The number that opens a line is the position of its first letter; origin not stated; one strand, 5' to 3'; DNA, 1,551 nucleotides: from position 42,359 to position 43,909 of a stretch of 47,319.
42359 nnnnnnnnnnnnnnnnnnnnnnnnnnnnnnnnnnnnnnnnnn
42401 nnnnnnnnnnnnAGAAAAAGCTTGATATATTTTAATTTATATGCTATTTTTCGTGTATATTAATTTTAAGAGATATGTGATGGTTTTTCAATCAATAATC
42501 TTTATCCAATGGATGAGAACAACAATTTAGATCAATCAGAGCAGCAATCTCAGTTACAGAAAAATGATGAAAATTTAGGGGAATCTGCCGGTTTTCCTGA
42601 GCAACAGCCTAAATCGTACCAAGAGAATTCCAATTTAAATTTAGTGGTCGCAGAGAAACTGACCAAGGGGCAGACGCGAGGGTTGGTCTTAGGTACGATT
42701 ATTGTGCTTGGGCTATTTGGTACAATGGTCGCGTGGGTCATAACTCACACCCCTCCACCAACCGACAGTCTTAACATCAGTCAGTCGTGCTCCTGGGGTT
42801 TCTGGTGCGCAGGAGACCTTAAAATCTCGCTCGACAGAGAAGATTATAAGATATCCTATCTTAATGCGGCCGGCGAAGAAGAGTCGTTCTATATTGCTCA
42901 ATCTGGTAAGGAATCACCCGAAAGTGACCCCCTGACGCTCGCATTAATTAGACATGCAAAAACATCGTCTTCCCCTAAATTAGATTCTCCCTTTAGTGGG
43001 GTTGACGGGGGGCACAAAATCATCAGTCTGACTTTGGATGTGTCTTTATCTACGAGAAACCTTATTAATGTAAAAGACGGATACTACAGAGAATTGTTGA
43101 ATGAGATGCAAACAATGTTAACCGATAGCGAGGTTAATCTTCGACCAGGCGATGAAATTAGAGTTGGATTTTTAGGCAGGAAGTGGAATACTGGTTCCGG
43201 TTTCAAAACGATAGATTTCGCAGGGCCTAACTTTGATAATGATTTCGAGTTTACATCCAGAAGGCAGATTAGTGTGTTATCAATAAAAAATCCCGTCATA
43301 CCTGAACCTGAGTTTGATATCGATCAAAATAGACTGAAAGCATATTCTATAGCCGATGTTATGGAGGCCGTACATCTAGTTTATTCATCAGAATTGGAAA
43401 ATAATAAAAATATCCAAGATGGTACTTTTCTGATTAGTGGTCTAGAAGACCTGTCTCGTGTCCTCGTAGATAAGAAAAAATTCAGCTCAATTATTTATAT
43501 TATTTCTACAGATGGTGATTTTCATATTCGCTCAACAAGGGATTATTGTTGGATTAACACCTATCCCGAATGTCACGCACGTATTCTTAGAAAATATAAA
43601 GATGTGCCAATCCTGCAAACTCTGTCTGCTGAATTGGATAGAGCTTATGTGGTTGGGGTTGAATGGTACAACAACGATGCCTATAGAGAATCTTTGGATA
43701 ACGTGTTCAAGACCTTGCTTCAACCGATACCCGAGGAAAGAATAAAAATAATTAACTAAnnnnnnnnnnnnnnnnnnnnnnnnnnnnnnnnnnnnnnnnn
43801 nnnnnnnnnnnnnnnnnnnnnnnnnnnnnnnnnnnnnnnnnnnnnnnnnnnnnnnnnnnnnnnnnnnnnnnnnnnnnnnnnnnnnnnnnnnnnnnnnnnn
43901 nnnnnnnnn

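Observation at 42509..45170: Membrane-anchored vWA-like protein paired with a coiled-coil polytopic membrane protein, without a MoxR/AAA partner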

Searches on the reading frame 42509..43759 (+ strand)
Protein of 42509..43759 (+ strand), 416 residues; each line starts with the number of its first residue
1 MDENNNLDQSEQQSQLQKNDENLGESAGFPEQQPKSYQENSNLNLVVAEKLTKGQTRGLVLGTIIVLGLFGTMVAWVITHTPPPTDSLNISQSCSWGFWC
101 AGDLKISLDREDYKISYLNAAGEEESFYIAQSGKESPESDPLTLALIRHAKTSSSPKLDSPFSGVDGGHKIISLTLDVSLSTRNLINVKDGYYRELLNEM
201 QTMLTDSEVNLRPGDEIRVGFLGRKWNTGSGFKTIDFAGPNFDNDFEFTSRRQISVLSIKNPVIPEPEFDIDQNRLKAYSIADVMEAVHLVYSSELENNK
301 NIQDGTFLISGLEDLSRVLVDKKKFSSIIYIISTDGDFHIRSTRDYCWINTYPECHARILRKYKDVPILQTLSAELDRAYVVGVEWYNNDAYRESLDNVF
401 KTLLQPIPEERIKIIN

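Call 4: search_protein_families(library=pfam, proteins=[window:42509-43759:+], max_evalue=1)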
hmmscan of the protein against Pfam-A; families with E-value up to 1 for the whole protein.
window:42509-43759:+ (416 aa): 0 families

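Call 5: search_protein_families(library=padloc, proteins=[window:42509-43759:+], max_evalue=1)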
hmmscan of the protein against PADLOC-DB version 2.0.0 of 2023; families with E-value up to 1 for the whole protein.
window:42509-43759:+ (416 aa): 0 families

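Call 6: search_protein_families(library=ncbifam, proteins=[window:42509-43759:+], max_evalue=1)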
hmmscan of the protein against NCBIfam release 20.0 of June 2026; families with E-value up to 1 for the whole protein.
window:42509-43759:+ (416 aa): 0 families

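Call 7: find_homologous_proteins(query=window:42509-43759:+, max_evalue=0.01)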
Query window:42509-43759:+ (416 aa): 2 proteins with E <= 0.01 among 3974 candidates.
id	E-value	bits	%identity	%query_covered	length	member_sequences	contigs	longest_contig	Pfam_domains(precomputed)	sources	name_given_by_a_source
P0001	4.8e-279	943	100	100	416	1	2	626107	-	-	-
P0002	2.0e-100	355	47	88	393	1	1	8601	-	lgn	-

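Call 8: find_encoding_contigs(protein=P0002, flank=10000)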
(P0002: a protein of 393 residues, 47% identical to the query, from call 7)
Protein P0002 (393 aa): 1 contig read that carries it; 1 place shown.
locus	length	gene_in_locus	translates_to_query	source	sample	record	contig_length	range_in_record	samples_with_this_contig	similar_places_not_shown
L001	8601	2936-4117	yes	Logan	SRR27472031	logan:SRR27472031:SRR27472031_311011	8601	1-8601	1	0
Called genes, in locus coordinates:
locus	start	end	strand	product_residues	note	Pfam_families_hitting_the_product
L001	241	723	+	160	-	-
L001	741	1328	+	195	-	-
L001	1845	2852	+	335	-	PF27542:ArfC (faint), PF00565:SNase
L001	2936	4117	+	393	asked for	-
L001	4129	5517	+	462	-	-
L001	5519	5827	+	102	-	PF20619:DUF6804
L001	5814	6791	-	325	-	PF07508:Recombinase, PF13408:Zn_ribbon_recom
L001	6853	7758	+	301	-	PF05141:DIT1_PvcA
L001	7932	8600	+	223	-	?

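Call 20: predict_structure(alignment_id=A1)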
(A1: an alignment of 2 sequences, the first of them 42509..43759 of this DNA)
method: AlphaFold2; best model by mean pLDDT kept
length: 416 residues; sequences in the alignment: 2
mean_pLDDT: 34.2   pTM: 0.23
mean pLDDT of the five models: 34.2, 33.7, 32.6, 30.9, 30.5
residues with pLDDT >= 90: 0; 70-90: 0; 50-70: 27; < 50: 389
segments of 3 or more residues with pLDDT < 50: 1-120, 124-350, 362-389, 391-393, 413-416
pLDDT, mean of each block of 10 residues (from residue 1): 35 31 25 21 20 29 30 23 28 35 43 47 47 33 36 26 26 31 31 41 36 38 28 34 25 20 20 26 38 37 33 37 35 34 40 51 39 44 40 52 54 45
secondary structure, 60 per line:
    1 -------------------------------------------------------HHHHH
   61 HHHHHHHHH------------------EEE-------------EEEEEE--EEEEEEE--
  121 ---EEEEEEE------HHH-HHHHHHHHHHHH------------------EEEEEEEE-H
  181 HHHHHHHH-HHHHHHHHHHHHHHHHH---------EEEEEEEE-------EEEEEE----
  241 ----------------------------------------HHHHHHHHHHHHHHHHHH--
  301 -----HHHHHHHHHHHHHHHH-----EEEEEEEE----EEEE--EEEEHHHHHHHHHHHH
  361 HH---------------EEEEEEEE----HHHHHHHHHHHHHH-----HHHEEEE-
elements in order: H56-69 E88-90 E104-109 E112-118 E124-130 H141-152 E171-178 H180-188 H190-206 E216-223 E231-236 H281-298 H306-321 E327-334 E339-342 E345-348 H349-362 E378-385 H390-403 E412-415

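Call 22: search_solved_structures(query=A1, max_evalue=10, show_alignments=2)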
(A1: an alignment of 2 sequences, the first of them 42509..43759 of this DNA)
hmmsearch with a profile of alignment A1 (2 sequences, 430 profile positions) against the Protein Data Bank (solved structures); distinct sequences matched with E-value up to 10: 7.
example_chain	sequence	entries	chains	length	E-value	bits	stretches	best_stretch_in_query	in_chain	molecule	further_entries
8ypt_C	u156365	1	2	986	0.51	12.2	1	266-335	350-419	TonB-linked outer membrane protein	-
8ypu_C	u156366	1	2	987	0.51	12.2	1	266-335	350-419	SusC/RagA family TonB-linked outer membrane protein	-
4i6t_A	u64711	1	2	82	0.68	11.8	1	386-417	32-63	Regulatory protein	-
9nkn_B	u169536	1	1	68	1.1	11.1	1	116-167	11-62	B2 affibody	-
9nkr_B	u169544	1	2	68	1.5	10.6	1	116-167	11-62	B7 affibody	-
9nkm_B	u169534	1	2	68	1.7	10.5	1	116-167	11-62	B1 affibody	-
9nkq_B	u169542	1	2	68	1.8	10.4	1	116-167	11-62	B6 affibody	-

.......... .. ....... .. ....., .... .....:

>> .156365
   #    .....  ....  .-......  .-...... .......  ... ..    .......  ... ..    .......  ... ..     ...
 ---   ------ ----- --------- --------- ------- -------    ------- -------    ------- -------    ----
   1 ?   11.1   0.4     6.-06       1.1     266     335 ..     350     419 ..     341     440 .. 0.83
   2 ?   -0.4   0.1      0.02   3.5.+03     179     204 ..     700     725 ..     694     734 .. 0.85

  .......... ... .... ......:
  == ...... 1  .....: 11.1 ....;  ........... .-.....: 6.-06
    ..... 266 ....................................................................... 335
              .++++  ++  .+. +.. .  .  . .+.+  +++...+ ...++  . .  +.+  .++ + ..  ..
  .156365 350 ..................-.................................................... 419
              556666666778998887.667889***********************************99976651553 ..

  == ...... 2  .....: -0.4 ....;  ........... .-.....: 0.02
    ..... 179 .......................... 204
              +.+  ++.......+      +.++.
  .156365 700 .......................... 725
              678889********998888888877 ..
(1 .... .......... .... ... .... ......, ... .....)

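Call 23: search_protein_families(library=phrogs, proteins=[window:42509-43759:+], max_evalue=1)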
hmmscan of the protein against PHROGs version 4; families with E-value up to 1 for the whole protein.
window:42509-43759:+ (416 aa): 0 families

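Call 25: search_protein_representatives(alignment_id=A1)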
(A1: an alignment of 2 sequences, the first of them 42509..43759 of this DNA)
Query: 2 sequences, 430 profile positions. Proteins with E-value up to 0.001 (for the whole library): 22; up to 1e-10: 10; up to 1e-30: 5. The best 22 are listed.
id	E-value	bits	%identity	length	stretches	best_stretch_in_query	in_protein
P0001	1.1e-251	851.4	-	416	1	1-430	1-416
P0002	1.5e-232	788.2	-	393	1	31-430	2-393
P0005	1.6e-39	152.3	-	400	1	58-422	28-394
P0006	2.4e-34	135.2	-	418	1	3-419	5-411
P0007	5.2e-32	127.5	-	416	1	60-423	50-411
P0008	9.9e-19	83.8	-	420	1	90-417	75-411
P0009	3.1e-17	78.9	-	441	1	177-427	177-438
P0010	2.5e-16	75.9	-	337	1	102-347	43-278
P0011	4.4e-13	65.2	-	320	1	170-379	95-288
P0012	3.3e-11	59.0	-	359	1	113-357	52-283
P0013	3.4e-08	49.1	-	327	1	176-412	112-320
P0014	1.5e-07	46.9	-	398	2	178-421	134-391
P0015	3.4e-07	45.8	-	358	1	162-416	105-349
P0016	1.0e-06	44.2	-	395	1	177-421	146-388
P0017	2.1e-06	43.2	-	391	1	180-422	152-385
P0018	2.5e-06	42.9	-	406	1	174-423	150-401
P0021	2.3e-05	39.7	-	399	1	178-421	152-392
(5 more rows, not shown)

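Call 27: search_protein_families(library=pfam, alignment_id=A3, max_evalue=1)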
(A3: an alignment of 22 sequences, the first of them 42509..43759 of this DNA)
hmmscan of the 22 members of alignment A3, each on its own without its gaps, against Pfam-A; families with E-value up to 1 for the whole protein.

A. member 1, window:42509-43759:+ (416 aa): 0 families

B. families by the number of members that match (of 22 scanned): 37 families (the first 25 are shown)
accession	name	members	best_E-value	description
PF13240.11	Zn_Ribbon_1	6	5.4e-07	zinc-ribbon domain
PF13248.11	Zn_ribbon_3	6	1.4e-05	zinc-ribbon domain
PF12773.13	DZR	6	0.0011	Double zinc ribbon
PF17032.10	Zn_ribbon_15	5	0.017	zinc-ribbon family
PF24460.1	DUF7575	3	0.0089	Domain of unknown function (DUF7575)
PF18912.6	DZR_2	3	0.14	Double zinc ribbon domain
PF12698.13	ABC2_membrane_3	1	0.00085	ABC-2 family transporter protein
PF23315.1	PEX6_4th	1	0.015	PEX6 fourth domain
PF00630.25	Filamin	1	0.025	Filamin/ABP280 repeat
PF00124.24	Photo_RC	1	0.031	Photosynthetic reaction centre protein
PF06781.17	CrgA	1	0.037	Cell division protein CrgA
PF15812.10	MREG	1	0.051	Melanoregulin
PF19451.5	DUF5989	1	0.06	Family of unknown function (DUF5989)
PF00092.34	VWA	1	0.068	von Willebrand factor type A domain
PF04014.23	MazE_antitoxin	1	0.072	Antidote-toxin recognition MazE, bacterial antitoxin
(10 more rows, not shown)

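Call 28: search_solved_structures(query=A3, max_evalue=10, show_alignments=3)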
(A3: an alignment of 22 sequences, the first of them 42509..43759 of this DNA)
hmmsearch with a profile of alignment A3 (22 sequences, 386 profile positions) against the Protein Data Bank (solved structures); distinct sequences matched with E-value up to 10: 4.
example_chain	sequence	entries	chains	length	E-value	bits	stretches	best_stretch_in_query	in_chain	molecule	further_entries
9hmf_O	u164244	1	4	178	0.061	15.6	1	25-79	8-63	Flagellar protein FliL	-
2m0q_A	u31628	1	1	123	0.17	14.1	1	20-98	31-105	Potassium voltage-gated channel subfamily E member 2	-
8qag_A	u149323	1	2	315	0.36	13.1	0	16-93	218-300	sc-CC-6-95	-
6rz4_A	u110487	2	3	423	2.6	10.2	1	10-92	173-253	Cysteinyl leukotriene receptor 1,Soluble cytochrome b562,Cysteinyl leukotriene receptor 1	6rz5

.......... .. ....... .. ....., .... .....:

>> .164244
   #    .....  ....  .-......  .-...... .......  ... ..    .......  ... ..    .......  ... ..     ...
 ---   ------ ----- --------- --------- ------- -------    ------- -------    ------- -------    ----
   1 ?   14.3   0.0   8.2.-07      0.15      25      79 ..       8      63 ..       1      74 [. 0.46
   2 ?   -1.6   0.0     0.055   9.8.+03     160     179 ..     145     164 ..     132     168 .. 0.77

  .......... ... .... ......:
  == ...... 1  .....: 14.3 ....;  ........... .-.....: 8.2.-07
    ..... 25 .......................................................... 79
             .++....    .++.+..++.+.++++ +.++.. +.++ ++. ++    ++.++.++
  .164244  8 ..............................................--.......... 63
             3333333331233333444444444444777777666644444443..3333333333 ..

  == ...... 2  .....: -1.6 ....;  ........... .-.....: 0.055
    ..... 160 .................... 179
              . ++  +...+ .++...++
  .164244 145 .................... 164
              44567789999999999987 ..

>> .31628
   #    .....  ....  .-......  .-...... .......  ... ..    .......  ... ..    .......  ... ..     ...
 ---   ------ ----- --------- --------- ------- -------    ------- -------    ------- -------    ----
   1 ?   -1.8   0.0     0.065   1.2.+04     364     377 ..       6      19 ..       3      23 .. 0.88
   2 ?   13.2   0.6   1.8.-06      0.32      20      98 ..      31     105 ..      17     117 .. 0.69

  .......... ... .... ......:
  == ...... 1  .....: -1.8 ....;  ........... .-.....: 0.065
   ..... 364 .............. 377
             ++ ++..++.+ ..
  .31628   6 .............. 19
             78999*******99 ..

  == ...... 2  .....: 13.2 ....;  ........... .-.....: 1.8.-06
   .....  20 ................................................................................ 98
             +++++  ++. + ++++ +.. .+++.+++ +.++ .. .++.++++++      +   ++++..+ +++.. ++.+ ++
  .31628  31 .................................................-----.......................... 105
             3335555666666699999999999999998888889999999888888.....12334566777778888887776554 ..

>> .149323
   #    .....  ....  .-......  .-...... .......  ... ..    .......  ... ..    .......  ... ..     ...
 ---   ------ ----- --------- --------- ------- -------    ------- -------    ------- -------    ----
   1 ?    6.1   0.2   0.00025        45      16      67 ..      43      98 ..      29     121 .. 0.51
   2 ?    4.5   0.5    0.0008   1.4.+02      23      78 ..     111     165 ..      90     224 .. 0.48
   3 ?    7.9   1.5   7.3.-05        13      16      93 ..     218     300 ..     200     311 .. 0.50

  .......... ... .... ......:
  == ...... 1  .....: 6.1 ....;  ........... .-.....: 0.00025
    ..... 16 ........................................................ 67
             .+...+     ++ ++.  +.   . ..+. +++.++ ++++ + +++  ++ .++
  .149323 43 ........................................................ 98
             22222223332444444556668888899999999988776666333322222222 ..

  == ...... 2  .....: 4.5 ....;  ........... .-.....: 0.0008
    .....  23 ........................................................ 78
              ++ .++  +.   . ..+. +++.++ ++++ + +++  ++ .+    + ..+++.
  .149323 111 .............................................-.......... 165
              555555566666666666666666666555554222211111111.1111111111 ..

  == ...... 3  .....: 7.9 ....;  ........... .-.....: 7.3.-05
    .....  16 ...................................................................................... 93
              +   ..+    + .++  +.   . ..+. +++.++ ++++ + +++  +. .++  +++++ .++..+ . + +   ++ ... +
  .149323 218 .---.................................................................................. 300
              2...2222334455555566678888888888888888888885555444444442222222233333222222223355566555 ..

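Call 30: find_encoding_contigs(protein=P0005, flank=8000, max_places=3)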
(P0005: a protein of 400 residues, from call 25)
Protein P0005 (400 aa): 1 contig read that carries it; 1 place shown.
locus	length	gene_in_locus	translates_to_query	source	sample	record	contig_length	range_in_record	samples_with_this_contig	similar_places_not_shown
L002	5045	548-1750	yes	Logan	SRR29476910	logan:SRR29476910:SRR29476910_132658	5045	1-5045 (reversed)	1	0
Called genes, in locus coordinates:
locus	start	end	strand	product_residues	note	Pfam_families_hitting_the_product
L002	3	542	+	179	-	?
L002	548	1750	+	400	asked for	-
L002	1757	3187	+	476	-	-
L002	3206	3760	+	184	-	-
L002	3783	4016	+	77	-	-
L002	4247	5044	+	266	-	?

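Call 31: find_encoding_contigs(protein=P0006, flank=8000, max_places=2)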
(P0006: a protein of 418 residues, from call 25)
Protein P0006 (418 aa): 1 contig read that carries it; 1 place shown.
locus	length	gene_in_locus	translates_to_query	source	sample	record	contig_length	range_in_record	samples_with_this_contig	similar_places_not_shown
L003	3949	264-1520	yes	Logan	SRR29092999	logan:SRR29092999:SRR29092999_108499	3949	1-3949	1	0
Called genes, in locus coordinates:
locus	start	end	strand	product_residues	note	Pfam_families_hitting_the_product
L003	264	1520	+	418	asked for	-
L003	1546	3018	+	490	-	-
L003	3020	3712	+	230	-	PF00565:SNase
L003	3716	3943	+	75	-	-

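Call 32: find_encoding_contigs(protein=P0007, flank=8000, max_places=2)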
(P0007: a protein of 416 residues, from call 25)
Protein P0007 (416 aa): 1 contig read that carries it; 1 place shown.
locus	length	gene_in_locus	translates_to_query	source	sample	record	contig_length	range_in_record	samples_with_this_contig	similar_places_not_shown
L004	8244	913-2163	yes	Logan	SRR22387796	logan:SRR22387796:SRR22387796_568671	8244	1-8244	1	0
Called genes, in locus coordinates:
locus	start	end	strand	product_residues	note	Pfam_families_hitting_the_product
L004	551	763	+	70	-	-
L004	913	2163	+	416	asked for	-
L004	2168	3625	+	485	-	-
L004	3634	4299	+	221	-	PF00565:SNase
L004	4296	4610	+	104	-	PF20619:DUF6804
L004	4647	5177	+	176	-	-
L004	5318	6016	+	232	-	-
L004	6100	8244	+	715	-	?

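Call 33: find_encoding_contigs(protein=P0009, flank=8000, max_places=2)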
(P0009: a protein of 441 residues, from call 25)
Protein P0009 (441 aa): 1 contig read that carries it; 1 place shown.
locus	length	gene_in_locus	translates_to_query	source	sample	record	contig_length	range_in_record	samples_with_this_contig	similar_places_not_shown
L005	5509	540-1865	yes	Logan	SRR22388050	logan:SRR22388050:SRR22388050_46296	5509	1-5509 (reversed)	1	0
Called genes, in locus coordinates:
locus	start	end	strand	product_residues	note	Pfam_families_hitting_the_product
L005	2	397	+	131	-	?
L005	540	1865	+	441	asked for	-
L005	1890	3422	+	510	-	-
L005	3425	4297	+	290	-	-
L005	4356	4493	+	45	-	-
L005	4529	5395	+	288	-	-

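Call 35: find_encoding_contigs(protein=P0016, flank=8000, max_places=2)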
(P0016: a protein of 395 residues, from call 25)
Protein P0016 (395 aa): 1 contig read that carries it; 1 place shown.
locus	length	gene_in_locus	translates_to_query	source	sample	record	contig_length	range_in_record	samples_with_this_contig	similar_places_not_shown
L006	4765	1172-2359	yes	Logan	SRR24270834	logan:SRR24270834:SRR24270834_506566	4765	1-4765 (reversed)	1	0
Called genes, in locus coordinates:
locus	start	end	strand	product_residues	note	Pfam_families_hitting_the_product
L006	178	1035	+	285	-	PF01878:EVE, PF06250:YhcG_C, PF01939:NucS_C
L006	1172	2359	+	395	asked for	-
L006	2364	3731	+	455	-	-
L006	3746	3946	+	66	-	-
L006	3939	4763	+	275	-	?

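Call 36: find_encoding_contigs(protein=P0013, flank=8000, max_places=2)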
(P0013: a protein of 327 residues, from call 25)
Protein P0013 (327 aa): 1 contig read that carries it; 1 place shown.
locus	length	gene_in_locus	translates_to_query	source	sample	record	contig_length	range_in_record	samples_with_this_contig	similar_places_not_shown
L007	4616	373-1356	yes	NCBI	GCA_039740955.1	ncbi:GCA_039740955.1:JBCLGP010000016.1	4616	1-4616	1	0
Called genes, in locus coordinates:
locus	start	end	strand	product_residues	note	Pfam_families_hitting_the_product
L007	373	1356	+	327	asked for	-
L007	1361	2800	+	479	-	-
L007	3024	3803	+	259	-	PF00565:SNase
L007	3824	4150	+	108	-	-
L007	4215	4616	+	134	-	?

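Call 38: predict_structure(alignment_id=A3)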
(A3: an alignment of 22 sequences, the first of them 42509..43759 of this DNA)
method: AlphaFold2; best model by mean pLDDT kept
length: 416 residues; sequences in the alignment: 22
mean_pLDDT: 84.0   pTM: 0.77
mean pLDDT of the five models: 84.0, 80.8, 80.8, 80.7, 80.3
residues with pLDDT >= 90: 240; 70-90: 103; 50-70: 28; < 50: 45
segments of 3 or more residues with pLDDT < 50: 1-6, 11-47
pLDDT, mean of each block of 10 residues (from residue 1): 43 40 40 41 48 77 93 88 83 70 86 95 95 91 94 74 90 96 94 95 95 97 77 92 92 92 89 92 97 93 86 85 93 93 82 87 88 95 91 92 95 94
secondary structure, 60 per line:
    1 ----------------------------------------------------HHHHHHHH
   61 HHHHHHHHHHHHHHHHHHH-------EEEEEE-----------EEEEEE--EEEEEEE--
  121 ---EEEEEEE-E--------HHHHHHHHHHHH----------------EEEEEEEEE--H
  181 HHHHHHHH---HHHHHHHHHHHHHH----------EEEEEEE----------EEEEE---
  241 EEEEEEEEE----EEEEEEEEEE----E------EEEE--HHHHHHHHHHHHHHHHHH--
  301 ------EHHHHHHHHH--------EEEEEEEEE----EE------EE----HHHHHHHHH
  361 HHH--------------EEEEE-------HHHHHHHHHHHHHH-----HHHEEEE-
elements in order: H53-79 E87-92 E104-109 E112-118 E124-130 H141-152 E169-177 H180-188 H192-205 E216-222 E233-237 E241-249 E254-263 E275-278 H281-298 H308-316 E325-333 H352-363 E378-382 H390-403 E412-415
